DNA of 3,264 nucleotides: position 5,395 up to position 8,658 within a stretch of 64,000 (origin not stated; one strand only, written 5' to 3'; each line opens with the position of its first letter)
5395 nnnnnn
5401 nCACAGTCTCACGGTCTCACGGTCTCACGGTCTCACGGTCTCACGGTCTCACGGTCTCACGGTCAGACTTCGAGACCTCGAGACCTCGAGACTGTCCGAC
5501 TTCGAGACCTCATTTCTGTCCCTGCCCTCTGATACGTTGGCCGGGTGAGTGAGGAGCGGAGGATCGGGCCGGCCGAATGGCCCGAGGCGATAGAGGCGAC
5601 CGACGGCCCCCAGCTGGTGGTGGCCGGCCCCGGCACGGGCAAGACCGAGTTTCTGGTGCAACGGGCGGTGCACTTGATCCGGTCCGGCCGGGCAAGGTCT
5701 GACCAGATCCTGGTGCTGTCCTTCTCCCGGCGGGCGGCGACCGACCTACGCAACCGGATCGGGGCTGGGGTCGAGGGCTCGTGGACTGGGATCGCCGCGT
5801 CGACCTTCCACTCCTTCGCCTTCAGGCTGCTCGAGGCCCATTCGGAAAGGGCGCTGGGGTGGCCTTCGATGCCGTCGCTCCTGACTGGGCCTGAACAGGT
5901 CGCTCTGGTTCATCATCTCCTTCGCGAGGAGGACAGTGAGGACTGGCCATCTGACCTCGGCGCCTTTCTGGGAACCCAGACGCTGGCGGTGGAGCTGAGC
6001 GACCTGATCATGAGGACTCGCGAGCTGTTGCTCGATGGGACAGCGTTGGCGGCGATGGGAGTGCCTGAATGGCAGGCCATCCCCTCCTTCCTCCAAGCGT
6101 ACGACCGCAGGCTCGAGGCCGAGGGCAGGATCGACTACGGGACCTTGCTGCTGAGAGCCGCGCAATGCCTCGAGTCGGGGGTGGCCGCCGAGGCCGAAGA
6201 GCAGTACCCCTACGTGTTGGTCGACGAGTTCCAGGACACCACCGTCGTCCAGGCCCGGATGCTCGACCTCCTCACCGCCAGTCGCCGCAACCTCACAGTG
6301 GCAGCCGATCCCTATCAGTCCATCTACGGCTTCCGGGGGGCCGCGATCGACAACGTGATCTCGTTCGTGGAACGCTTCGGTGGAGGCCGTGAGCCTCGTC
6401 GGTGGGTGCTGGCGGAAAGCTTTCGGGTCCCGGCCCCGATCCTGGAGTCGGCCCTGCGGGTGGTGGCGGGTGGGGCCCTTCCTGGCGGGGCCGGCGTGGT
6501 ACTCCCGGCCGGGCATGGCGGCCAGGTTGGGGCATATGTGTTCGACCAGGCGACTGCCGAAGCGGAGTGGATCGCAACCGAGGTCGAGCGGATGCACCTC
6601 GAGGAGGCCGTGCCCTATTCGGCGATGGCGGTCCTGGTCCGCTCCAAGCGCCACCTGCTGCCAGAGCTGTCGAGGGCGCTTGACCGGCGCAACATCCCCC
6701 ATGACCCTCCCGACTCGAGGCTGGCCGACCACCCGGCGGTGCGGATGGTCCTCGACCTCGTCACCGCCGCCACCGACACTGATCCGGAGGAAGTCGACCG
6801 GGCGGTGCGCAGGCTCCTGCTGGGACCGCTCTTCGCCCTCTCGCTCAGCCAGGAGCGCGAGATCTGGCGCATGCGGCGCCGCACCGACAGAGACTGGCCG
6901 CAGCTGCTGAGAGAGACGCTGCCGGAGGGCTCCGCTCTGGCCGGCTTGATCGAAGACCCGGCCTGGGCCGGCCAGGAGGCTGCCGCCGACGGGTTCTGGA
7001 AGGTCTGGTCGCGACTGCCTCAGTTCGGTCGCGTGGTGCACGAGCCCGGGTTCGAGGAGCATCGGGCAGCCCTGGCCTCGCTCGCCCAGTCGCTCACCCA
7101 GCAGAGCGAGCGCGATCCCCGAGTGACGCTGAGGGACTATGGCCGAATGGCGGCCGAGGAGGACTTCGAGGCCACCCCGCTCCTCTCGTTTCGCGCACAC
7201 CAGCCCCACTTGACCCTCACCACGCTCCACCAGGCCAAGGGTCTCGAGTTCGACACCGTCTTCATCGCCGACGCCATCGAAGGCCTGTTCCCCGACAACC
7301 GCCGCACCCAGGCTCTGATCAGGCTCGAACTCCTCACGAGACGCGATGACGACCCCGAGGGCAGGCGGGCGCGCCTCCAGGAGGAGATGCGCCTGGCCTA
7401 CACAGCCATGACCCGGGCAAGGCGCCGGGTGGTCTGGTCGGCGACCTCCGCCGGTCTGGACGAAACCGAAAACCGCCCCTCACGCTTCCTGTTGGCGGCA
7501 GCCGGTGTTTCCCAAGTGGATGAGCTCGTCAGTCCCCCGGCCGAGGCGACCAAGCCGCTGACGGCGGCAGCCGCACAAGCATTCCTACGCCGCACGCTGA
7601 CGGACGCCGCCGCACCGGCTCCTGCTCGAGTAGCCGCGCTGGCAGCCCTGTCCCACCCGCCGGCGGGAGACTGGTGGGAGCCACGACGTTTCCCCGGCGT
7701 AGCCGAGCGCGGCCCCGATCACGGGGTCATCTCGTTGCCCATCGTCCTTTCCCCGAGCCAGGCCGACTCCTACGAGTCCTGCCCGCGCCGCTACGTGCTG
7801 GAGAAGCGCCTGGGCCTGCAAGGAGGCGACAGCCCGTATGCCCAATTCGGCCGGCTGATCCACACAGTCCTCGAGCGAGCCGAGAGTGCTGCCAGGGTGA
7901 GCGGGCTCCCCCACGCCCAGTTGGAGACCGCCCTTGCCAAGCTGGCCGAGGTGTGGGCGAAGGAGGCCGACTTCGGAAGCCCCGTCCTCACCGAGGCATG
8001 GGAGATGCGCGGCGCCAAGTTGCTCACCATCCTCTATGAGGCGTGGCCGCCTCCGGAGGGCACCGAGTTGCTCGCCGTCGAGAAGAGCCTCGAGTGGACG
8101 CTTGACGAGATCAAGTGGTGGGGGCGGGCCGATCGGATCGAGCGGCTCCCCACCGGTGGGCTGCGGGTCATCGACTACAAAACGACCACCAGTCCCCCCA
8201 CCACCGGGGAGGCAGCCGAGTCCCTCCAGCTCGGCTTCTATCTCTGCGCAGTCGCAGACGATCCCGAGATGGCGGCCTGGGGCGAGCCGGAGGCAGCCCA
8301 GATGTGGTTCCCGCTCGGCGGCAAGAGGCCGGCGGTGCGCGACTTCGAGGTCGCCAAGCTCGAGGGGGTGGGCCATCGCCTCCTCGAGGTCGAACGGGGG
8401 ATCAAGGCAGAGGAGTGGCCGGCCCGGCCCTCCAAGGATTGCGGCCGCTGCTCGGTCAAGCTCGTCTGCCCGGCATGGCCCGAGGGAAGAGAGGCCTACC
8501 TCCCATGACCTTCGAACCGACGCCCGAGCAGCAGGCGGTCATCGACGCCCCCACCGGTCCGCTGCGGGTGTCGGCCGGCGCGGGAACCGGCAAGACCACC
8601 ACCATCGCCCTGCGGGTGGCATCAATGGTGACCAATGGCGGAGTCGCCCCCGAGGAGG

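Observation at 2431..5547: A shared promoter motif resembling the PafBC/RecA-NDp DNA-damage promoter lies upstream of a Cas4-like nuclease and of the adnAB-like operon, each with a leaderless GTG start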

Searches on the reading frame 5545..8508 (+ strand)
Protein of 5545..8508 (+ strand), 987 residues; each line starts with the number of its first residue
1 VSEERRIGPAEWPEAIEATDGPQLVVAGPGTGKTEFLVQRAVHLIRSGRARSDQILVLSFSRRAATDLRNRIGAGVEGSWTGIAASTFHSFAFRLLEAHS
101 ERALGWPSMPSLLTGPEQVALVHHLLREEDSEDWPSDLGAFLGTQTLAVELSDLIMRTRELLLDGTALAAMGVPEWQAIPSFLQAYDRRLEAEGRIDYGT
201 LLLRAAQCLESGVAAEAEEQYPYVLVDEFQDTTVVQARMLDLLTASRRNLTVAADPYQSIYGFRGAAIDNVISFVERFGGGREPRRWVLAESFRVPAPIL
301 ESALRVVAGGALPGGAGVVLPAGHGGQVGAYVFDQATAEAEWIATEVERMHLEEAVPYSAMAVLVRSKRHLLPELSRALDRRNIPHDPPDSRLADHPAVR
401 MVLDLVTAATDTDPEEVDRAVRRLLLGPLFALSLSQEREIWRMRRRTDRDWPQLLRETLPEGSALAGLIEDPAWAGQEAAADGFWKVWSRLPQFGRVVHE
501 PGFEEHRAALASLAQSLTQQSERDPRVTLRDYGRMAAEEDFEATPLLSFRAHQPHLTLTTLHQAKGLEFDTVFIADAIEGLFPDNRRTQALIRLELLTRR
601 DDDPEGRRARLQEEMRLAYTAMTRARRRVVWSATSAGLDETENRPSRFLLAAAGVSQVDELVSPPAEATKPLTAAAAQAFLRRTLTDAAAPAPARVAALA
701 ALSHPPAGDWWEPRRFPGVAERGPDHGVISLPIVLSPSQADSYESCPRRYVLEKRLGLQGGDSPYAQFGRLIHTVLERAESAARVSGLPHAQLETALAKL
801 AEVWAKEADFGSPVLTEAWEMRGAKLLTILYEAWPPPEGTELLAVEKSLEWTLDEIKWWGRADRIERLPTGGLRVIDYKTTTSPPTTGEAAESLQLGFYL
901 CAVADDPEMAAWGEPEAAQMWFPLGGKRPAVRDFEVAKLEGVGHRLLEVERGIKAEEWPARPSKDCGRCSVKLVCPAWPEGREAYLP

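Call 4: search_protein_families(library=pfam, proteins=[window:5545-8508:+])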
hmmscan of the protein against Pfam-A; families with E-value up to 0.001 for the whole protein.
window:5545-8508:+ (987 aa): 6 families
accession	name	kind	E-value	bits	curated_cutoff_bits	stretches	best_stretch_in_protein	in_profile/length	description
PF00580.27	UvrD-helicase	-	3e-55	188.2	23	1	14-278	7-270/271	UvrD/REP helicase N-terminal domain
PF12705.13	PDDEXK_1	-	9.7e-37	127.7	22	1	735-976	2-247/247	PD-(D/E)XK nuclease superfamily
PF13361.12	UvrD_C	-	3.3e-25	89.7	25.6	2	552-634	283-348/350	UvrD-like helicase C-terminal domain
PF13245.12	AAA_19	-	8.8e-17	62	25.1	1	16-264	5-134/134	AAA domain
PF13538.12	UvrD_C_2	-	9.4e-09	35.5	27.4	1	555-578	1-24/52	UvrD-like helicase C-terminal domain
PF13604.12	AAA_30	-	0.00019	21.7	27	1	17-91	15-76/191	AAA domain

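Call 33: search_protein_families(library=ncbifam, proteins=[window:5545-8508:+], max_evalue=0.00001)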
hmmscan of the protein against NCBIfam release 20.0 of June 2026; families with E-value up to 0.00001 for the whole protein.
window:5545-8508:+ (987 aa): 15 families
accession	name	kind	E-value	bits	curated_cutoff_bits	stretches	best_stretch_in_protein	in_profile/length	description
TIGR01073.1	pcrA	equivalog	1.7e-58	198.6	911.2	2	14-368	11-354/725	DNA helicase PcrA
NF008743.0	PRK11773.1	equivalog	2.7e-55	188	965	2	14-369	16-358/720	DNA helicase II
TIGR01075.1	uvrD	equivalog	2.2e-52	178.3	1144.45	2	14-369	11-353/715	DNA helicase II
TIGR01074.1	rep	equivalog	2.3e-47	161.7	951.45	2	14-387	8-369/668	DNA helicase Rep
NF008276.0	PRK11054.1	equivalog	2.2e-40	138.8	543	3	18-102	207-289/684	DNA helicase IV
NF008172.0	PRK10919.1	equivalog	1.8e-33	115.7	1168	1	14-368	9-352/673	DNA helicase Rep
TIGR00609.1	recB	equivalog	5.5e-30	104.2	696.05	2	193-269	340-422/1175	exodeoxyribonuclease V subunit beta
TIGR02785.1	addA_Gpos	equivalog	6.4e-25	87.2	707.65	2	182-302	344-475/1234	helicase-exonuclease AddAB subunit AddA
TIGR02784.1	addA_alphas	equivalog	6.6e-21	74.4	860.75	1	351-899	576-1110/1138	double-strand break repair helicase AddA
TIGR03623.1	TIGR03623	subfamily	5.1e-12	44.8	299.6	1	767-904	637-785/876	probable DNA repair protein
NF008128.0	PRK10876.1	equivalog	6e-12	44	1697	1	188-268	341-427/1181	exodeoxyribonuclease V subunit beta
NF010485.0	PRK13909.1-2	equivalog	5.7e-10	38.1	650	0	219-267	330-387/909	RecB-like helicase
NF010487.0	PRK13909.1-4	equivalog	1.5e-08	33.4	759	0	27-72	11-55/924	RecB-like helicase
TIGR02786.1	addB_alphas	equivalog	1.1e-07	30.3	486.5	1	765-896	787-918/1024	double-strand break repair protein AddB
TIGR00372.1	cas4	equivalog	1.1e-06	28.6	65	0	844-976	54-179/180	CRISPR-associated protein Cas4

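Call 35: search_solved_structures(query=window:5545-8508:+, max_evalue=0.00001)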
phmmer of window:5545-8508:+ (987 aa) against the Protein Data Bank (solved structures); distinct sequences matched with E-value up to 0.00001: 21.
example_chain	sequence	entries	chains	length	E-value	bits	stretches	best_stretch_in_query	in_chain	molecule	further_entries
7sjr_A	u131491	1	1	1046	2.2e-39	138.4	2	20-452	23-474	DNA helicase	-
6ppj_A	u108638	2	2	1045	3.3e-38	134.6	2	20-452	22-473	ATP-dependent DNA helicase (UvrD/REP)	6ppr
9np6_A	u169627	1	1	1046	3.3e-38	134.6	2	20-452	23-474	DNA 3'-5' helicase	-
2is1_A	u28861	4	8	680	9.2e-37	129.8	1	14-649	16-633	DNA helicase II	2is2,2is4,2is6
3lfu_A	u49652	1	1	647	1e-36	129.6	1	14-649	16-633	DNA helicase II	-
4c2u_A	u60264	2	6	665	2e-36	128.6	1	14-634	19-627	DNA HELICASE II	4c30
4c2t_A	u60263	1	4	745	3.4e-36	127.9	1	14-635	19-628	DNA HELICASE II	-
1pjr_A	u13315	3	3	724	6.3e-34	120.4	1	11-388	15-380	PCRA | ATP-DEPENDENT HELICASE PCRA | HELICASE PCRA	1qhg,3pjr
9dci_A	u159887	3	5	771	1.3e-31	112.7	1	14-388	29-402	ATP-dependent DNA helicase UvrD1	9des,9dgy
1uaa_A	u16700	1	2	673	1.6e-31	112.4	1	6-420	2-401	PROTEIN (ATP-DEPENDENT DNA HELICASE REP.)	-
2pjr_A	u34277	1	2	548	1.2e-26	96.3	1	11-388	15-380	PROTEIN (HELICASE PCRA)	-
6ppu_B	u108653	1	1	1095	9.4e-21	76.8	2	179-447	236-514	UvrD/REP helicase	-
7sjr_B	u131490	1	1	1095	2.7e-20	75.3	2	179-447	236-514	DNA helicase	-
6ppj_B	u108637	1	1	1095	7.9e-20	73.7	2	14-100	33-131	UvrD/REP helicase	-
6ppr_B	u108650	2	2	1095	1.5e-19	72.8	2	179-447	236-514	UvrD/REP helicase | DNA 3'-5' helicase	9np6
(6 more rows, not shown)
